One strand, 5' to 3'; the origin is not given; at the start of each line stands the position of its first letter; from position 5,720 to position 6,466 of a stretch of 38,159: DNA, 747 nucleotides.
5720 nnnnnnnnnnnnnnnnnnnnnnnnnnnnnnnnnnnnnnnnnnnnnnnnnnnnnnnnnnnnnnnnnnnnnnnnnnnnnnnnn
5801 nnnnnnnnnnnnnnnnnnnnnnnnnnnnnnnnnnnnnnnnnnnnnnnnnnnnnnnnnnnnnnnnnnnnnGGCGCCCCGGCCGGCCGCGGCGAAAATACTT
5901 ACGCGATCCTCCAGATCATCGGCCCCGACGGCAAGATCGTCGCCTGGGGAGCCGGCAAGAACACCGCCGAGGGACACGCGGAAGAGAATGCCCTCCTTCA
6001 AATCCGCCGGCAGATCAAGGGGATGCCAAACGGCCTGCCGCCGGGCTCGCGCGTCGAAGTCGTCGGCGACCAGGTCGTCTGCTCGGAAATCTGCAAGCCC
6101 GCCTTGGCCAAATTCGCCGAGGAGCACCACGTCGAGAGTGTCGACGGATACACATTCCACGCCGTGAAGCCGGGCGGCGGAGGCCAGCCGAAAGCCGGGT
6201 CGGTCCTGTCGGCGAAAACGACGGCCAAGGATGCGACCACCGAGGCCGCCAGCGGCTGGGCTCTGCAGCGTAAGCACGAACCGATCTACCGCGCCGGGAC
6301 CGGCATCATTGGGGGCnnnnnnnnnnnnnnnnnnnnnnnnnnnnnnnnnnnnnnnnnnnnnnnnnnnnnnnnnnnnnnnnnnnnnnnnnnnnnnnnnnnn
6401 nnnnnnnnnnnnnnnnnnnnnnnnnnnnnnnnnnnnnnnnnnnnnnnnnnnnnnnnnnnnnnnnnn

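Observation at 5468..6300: HAE ... C-x3-C domain in the first giant protein: candidate nucleic-acid/nucleotide deaminase-like toxin module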

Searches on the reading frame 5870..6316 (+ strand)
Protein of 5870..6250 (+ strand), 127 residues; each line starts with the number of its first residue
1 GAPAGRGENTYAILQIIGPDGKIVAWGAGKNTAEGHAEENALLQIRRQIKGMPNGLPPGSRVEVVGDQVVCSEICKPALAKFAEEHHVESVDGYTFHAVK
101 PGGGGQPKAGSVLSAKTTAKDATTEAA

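Call 6: search_protein_families(library=pfam, proteins=[window:5870-6300:+], max_evalue=1)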
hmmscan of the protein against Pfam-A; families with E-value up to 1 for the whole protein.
window:5870-6300:+ (143 aa): 1 family
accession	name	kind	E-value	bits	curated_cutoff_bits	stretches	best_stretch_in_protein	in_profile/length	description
PF14440.12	XOO_2897-deam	-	0.023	15.2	27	1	8-85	2-75/101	Xanthomonas XOO_2897-like deaminase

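Call 7: search_protein_families(library=ncbifam, proteins=[window:5870-6300:+], max_evalue=1)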
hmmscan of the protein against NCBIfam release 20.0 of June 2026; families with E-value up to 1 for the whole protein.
window:5870-6300:+ (143 aa): 0 families

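Call 14: find_homologous_proteins(query=window:5870-6250:+, max_evalue=0.001)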
Query window:5870-6250:+: 81 candidates shared short words with the query, none scored E <= 0.001.

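Call 21: search_protein_representatives(alignment_id=A1)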
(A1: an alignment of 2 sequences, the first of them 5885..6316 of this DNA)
Query: 2 sequences, 179 profile positions. Proteins with E-value up to 0.001 (for the whole library): 88; up to 1e-10: 30; up to 1e-30: 7. The best 88 are listed.
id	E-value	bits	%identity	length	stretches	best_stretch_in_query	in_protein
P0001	4.3e-81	287.4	-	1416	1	1-179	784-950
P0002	3.2e-59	216.2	-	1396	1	2-176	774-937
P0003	5.6e-46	173.1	-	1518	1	1-172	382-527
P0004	5.0e-45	170.0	-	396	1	1-172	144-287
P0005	3.0e-34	134.8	-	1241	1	1-166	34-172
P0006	3.3e-33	131.5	-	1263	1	1-175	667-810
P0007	4.9e-33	130.9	-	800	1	1-172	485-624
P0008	1.8e-28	116.0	-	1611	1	1-172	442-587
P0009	1.4e-26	109.9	-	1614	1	4-164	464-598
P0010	2.9e-24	102.3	-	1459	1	3-170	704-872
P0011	7.3e-21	91.2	-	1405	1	2-165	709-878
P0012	1.0e-20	90.8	-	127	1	73-168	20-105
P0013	8.7e-20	87.7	-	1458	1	4-164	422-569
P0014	2.1e-19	86.5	-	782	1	1-177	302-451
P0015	4.1e-18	82.3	-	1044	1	1-158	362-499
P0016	4.3e-18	82.2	-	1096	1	1-174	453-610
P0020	1.4e-14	70.8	-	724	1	2-174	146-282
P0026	7.3e-13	65.2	-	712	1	48-172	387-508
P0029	9.1e-12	61.6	-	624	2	48-174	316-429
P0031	1.4e-10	57.7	-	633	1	50-162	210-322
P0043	1.1e-08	51.6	-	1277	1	2-163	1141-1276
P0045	3.9e-08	49.8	-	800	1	50-176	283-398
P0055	8.8e-07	45.4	-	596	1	12-118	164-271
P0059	1.4e-06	44.7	-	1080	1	32-148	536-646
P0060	1.6e-06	44.5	-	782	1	4-168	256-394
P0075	1.0e-04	38.7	-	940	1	36-156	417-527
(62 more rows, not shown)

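Call 27: search_solved_structures(query=A2, max_evalue=10, show_alignments=3)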
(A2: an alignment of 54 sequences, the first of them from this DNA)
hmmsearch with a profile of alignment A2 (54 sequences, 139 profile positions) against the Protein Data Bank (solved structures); distinct sequences matched with E-value up to 10: 3.
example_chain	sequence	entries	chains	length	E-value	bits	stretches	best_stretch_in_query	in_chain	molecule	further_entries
2hxv_A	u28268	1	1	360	0.0073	19.6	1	11-59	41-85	Diaminohydroxyphosphoribosylaminopyrimidine deaminase/ 5-amino-6-(5-phosphoribosylamino)ur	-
2b3j_A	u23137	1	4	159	0.07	16.4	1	11-59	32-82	tRNA adenosine deaminase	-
7bv5_A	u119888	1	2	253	0.21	14.8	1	6-60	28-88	tRNA-specific adenosine deaminase subunit TAD2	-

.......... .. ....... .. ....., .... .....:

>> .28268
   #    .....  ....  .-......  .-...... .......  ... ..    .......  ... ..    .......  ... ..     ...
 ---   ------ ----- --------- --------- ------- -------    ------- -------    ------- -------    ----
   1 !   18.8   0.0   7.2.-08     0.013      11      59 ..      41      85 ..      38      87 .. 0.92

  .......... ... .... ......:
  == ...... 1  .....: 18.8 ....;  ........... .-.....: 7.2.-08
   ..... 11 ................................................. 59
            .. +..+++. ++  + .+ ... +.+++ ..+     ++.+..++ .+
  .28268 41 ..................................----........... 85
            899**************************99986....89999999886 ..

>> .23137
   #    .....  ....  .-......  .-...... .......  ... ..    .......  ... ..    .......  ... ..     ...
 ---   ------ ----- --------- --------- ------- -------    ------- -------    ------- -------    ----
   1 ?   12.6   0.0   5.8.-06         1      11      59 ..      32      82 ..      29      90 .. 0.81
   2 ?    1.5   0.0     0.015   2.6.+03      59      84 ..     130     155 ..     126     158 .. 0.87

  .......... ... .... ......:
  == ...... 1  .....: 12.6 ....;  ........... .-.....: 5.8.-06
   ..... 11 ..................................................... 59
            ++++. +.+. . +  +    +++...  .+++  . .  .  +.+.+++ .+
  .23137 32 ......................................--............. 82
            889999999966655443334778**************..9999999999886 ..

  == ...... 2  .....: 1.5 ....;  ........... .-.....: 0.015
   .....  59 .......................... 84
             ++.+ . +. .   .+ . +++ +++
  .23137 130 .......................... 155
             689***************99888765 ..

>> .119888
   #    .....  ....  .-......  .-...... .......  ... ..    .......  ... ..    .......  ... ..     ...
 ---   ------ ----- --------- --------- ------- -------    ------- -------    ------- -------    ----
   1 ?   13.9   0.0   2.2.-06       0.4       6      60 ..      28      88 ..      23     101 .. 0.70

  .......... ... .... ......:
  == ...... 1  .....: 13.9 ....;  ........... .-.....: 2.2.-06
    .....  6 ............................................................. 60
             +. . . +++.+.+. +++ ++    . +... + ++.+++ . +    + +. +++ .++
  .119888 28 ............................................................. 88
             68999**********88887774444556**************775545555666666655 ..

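Call 28: search_protein_families(library=pfam, alignment_id=A2, max_evalue=0.1)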
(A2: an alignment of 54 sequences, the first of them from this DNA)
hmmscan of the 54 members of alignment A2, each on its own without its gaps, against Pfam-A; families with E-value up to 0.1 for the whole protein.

A. member 1, seq(144 aa): 1 family
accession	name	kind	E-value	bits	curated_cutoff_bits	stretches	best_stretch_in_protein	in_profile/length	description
PF14440.12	XOO_2897-deam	-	0.024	15.2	27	1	3-80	2-75/101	Xanthomonas XOO_2897-like deaminase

B. families by the number of members that match (of 54 scanned): 23 families
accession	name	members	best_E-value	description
PF14440.12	XOO_2897-deam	31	1.5e-05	Xanthomonas XOO_2897-like deaminase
PF00383.29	dCMP_cyt_deam_1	15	7.2e-05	Cytidine and deoxycytidylate deaminase zinc-binding region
PF14439.12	Bd3614-deam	5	0.00061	Bd3614-like deaminase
PF14424.12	Toxin-deaminase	4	1.9e-05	The BURPS668_1122 family of deaminases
PF18750.7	SNAD4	4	0.0018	Secreted Novel AID/APOBEC-like Deaminase 4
PF14437.12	MafB19-deam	3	0.046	MafB19-like deaminase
PF14427.12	Pput2613-deam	2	0.017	Pput_2613-like deaminase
PF24241.1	Deam_C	1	0.00022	Putative cytidine deaminase, C-terminal domain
PF18771.7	APOBEC3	1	0.0039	APOBEC3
PF07192.16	SNURF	1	0.0086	SNURF/RPN4 protein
PF08210.17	APOBEC_N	1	0.017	APOBEC-like N-terminal domain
PF22470.1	Histone_HNS_N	1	0.039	H-NS histone-like proteins, N-terminal domain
PF18774.7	APOBEC4_like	1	0.043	APOBEC4-like -AID/APOBEC-deaminase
PF15503.11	PPP1R35_C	1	0.046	Protein phosphatase 1 regulatory subunit 35 C-terminus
PF24021.1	ACT_phage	1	0.049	Phage ACT-like domain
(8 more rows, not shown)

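Call 30: predict_structure(alignment_id=A2)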
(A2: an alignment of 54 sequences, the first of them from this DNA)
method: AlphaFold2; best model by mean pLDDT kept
length: 144 residues; sequences in the alignment: 54
mean_pLDDT: 94.0   pTM: 0.86
mean pLDDT of the five models: 94.0, 93.7, 93.3, 93.2, 92.3
residues with pLDDT >= 90: 122; 70-90: 19; 50-70: 3; < 50: 0
segments of 3 or more residues with pLDDT < 50: none
pLDDT, mean of each block of 10 residues (from residue 1): 87 98 97 98 98 98 97 98 98 87 85 93 93 96 75
secondary structure, 60 per line:
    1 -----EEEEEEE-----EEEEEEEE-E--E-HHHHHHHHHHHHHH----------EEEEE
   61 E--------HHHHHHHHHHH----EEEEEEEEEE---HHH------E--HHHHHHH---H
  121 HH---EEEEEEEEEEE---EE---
elements in order: E6-12 E18-25 H32-45 E56-61 H70-80 E85-94 H110-116 E126-136

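Call 32: fold_search(model_id=the predicted structure, library=pdb)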
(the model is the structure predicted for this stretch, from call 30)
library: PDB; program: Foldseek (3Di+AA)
matches with E <= 10: 616; with E <= 0.001: 0
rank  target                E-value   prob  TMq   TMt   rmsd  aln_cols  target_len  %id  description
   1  5jj4_C                4.2e-03  1.00  0.43  0.13   3.0        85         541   19  Crystal Structure of a Variant Human Activation-induced Deoxycytidine Deaminase as an MBP fusion protein (released 2016-06-29)
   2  5cqk                  4.4e-03  1.00  0.43  0.35   3.5        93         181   22  Crystal Structure of the Cancer Genomic DNA Mutator APOBEC3B (released 2015-10-07)
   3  5jj4_A                8.7e-03  1.00  0.43  0.13   3.0        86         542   17  Crystal Structure of a Variant Human Activation-induced Deoxycytidine Deaminase as an MBP fusion protein (released 2016-06-29)
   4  5cqi                  8.7e-03  1.00  0.42  0.34   3.5        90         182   22  Crystal Structure of the Cancer Genomic DNA Mutator APOBEC3B (released 2015-10-07)
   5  6p40_A                8.7e-03  1.00  0.41  0.18   3.4        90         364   21  Crystal Structure of Full Length APOBEC3G FKL (released 2020-02-12)
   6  5w0r_B                8.7e-03  1.00  0.39  0.12   3.4        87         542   20  Crystal structure of MBP fused activation-induced cytidine deaminase (AID) in complex with cacodylic acid (released 2017-08-16)
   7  5w45_A                9.3e-03  1.00  0.43  0.35   2.8        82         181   20  Crystal structure of APOBEC3H (released 2018-03-14)
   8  2w4l_C                9.3e-03  0.99  0.31  0.32   4.0        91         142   19  Human dCMP deaminase (released 2009-01-13)
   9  1r5t_A                9.3e-03  0.99  0.36  0.37   3.6        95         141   19  The Crystal Structure of Cytidine Deaminase CDD1, an Orphan C to U editase from Yeast (released 2004-05-25)
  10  2w4l_E                9.9e-03  0.98  0.32  0.29   5.2       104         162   21  Human dCMP deaminase (released 2009-01-13)
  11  5cqd_A                1.1e-02  1.00  0.44  0.35   3.8        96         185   21  Crystal Structure of the Cancer Genomic DNA Mutator APOBEC3B (released 2015-10-07)
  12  3zpc_B                1.1e-02  0.99  0.34  0.16   3.3        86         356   22  Acinetobacter baumannii RibD, form 1 (released 2013-03-27)
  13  2hxv                  1.1e-02  0.99  0.34  0.16   4.0        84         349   20  Crystal structure of a diaminohydroxyphosphoribosylaminopyrimidine deaminase/ 5-amino-6-(5-phosphoribosylamino)uracil re (released 2006-08-15)
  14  7fh4_A                1.1e-02  0.99  0.36  0.37   4.2        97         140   15  Chlorovirus PBCV-1 bi-functional dCMP/dCTP deaminase bi-DCD (released 2022-07-06)
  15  1r5t_C                1.1e-02  0.98  0.36  0.37   3.6        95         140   19  The Crystal Structure of Cytidine Deaminase CDD1, an Orphan C to U editase from Yeast (released 2004-05-25)
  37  9k3e_B                2.2e-02  0.98  0.41  0.52   6.7       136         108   15  DddB(BadTF3) dsDNA deaminase (released 2024-11-27)
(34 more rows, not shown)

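Call 37: find_related_loci(query=A3, collection=genome_contigs, flank=10000)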
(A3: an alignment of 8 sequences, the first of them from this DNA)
Query A3 (144 aa) in genome_contigs; peptide patterns used: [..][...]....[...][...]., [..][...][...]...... (x = any residue, [..] = any of these).
133 stretches matched a pattern, but none encodes a relative of the query by tblastn (E <= 1e-3).

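Call 38: find_homologous_proteins(query=A2, max_evalue=0.001)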
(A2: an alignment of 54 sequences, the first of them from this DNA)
Query A2 (54 sequences): 3064 candidates shared short words with the query, none scored E <= 0.001.

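Call 39: list_cluster_members(proteins=[P0001, P0003, P0006, P0008, P0010, P0016, P0020, P0026, P0043, P0059])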
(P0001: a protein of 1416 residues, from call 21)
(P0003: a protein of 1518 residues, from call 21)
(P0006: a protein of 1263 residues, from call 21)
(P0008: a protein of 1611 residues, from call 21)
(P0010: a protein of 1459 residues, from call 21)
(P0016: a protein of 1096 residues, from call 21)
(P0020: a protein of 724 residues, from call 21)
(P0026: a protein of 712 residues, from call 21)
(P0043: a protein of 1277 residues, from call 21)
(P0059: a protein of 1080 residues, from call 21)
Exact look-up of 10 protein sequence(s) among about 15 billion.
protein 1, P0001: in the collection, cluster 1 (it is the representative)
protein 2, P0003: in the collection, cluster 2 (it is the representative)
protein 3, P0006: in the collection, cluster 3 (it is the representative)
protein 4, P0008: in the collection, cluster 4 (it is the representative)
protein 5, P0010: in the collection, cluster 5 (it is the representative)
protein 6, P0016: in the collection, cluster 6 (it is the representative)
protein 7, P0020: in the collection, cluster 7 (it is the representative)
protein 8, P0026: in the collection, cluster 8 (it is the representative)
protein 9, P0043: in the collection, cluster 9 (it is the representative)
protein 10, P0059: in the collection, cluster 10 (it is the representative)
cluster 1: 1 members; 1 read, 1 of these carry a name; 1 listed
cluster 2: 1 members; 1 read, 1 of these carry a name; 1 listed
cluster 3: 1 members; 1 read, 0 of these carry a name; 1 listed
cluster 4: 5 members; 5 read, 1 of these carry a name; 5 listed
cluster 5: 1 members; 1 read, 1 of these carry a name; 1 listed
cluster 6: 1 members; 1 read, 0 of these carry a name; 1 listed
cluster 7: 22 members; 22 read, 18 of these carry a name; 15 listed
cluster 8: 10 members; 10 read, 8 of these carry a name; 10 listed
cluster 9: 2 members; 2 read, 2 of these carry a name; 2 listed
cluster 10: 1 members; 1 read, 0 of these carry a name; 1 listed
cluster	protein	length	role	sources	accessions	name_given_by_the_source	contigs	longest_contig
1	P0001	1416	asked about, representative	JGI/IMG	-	hypothetical protein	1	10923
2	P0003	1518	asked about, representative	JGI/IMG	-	hypothetical protein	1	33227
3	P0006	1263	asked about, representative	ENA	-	-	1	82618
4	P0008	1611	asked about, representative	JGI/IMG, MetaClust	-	\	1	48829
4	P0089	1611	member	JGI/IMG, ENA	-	-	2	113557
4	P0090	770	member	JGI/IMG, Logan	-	-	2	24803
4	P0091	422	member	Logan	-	-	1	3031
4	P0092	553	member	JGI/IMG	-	-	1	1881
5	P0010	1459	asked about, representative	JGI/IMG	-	hypothetical protein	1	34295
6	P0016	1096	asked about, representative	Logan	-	-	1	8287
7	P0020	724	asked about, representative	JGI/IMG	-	hypothetical protein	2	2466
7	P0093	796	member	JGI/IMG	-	hypothetical protein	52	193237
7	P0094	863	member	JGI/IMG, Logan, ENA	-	hypothetical protein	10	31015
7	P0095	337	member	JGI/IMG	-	hypothetical protein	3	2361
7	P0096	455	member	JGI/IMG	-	hypothetical protein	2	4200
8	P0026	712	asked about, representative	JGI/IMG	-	hypothetical protein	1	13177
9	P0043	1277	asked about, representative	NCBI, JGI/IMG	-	hypothetical protein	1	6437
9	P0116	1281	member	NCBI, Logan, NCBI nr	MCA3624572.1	MAG: DUF4157 domain-containing protein [Methylobacterium sp.] | DUF4157 domain-containing protein [Methylobacterium sp.]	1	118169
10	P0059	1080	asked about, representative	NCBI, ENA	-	-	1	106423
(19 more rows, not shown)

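Call 45: find_encoding_contigs(protein=P0059, flank=10000, max_places=2)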
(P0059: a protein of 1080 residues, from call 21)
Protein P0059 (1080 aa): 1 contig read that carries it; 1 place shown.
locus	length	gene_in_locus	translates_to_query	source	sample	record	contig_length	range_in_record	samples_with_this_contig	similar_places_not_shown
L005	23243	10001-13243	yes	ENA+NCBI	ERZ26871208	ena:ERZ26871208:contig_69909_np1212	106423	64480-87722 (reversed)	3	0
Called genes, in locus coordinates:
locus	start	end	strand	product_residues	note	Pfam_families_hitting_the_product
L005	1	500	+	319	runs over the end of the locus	-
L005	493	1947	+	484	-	-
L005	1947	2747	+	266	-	-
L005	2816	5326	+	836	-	PF20129:DUF6519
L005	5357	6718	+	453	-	-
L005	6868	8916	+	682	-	PF13699:eCIS_core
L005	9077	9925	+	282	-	-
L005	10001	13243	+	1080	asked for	PF13699:eCIS_core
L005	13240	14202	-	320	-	PF01494:FAD_binding_3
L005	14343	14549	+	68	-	-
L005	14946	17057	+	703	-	PF11896:GlgE_dom_N_S, PF00128:Alpha-amylase (faint), PF21702:GLGE_C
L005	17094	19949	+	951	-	PF00128:Alpha-amylase, PF16657:Malt_amylase_C, PF18085:Mak_N_cap (weak)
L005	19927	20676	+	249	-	-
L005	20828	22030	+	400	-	-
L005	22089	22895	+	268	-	-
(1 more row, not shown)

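Call 47: find_encoding_contigs(protein=P0093, flank=10000, max_places=2)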
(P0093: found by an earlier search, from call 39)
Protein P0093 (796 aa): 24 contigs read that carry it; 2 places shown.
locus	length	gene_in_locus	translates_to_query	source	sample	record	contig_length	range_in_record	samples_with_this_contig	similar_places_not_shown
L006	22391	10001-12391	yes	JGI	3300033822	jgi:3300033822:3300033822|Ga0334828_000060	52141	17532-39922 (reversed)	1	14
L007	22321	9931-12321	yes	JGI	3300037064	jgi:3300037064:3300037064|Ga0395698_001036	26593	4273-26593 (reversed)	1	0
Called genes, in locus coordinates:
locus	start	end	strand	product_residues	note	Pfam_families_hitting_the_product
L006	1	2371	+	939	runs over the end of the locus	-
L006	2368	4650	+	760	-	-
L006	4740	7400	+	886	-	PF20129:DUF6519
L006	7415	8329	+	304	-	PF20508:DUF6734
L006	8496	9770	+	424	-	PF13699:eCIS_core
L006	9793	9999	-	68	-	-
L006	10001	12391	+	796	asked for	PF13699:eCIS_core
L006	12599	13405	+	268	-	PF00970:FAD_binding_6, PF00175:NAD_binding_1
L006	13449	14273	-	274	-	PF00072:Response_reg, PF04397:LytTR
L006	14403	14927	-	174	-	PF17032:Zn_ribbon_15 (faint), PF12773:DZR, PF18912:DZR_2 (faint), PF13240:Zn_Ribbon_1 (faint)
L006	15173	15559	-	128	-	-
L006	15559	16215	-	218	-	PF04542:Sigma70_r2, PF08281:Sigma70_r4_2, PF04545:Sigma70_r4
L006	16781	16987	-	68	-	-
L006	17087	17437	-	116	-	-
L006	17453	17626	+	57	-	-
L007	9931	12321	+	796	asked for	PF13699:eCIS_core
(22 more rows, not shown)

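Call 48: find_encoding_contigs(protein=P0116, flank=10000, max_places=1)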
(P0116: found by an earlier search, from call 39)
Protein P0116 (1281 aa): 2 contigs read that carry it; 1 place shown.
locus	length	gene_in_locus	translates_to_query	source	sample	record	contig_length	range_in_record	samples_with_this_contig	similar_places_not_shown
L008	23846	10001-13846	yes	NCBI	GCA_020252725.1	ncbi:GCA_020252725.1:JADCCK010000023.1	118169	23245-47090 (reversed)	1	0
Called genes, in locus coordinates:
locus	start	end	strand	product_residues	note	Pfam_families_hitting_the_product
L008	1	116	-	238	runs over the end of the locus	PF04717:Phage_base_V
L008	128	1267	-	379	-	-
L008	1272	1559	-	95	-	-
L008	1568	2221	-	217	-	PF19266:CIS_tube (weak)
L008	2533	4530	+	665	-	PF04984:Phage_sheath_1 (weak), PF17482:Phage_sheath_1C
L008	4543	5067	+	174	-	PF06841:Phage_T4_gp19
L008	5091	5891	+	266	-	PF12322:T4_baseplate (weak), PF20546:DUF6760 (weak)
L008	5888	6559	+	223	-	-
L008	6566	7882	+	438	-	PF14065:Pvc16_N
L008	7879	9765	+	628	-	PF22977:WHD, PF00004:AAA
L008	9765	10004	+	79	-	-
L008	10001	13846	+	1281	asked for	PF13699:eCIS_core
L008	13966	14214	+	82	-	PF13610:DDE_Tnp_IS240 (weak)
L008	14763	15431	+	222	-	PF01135:PCMT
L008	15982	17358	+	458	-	PF02321:OEP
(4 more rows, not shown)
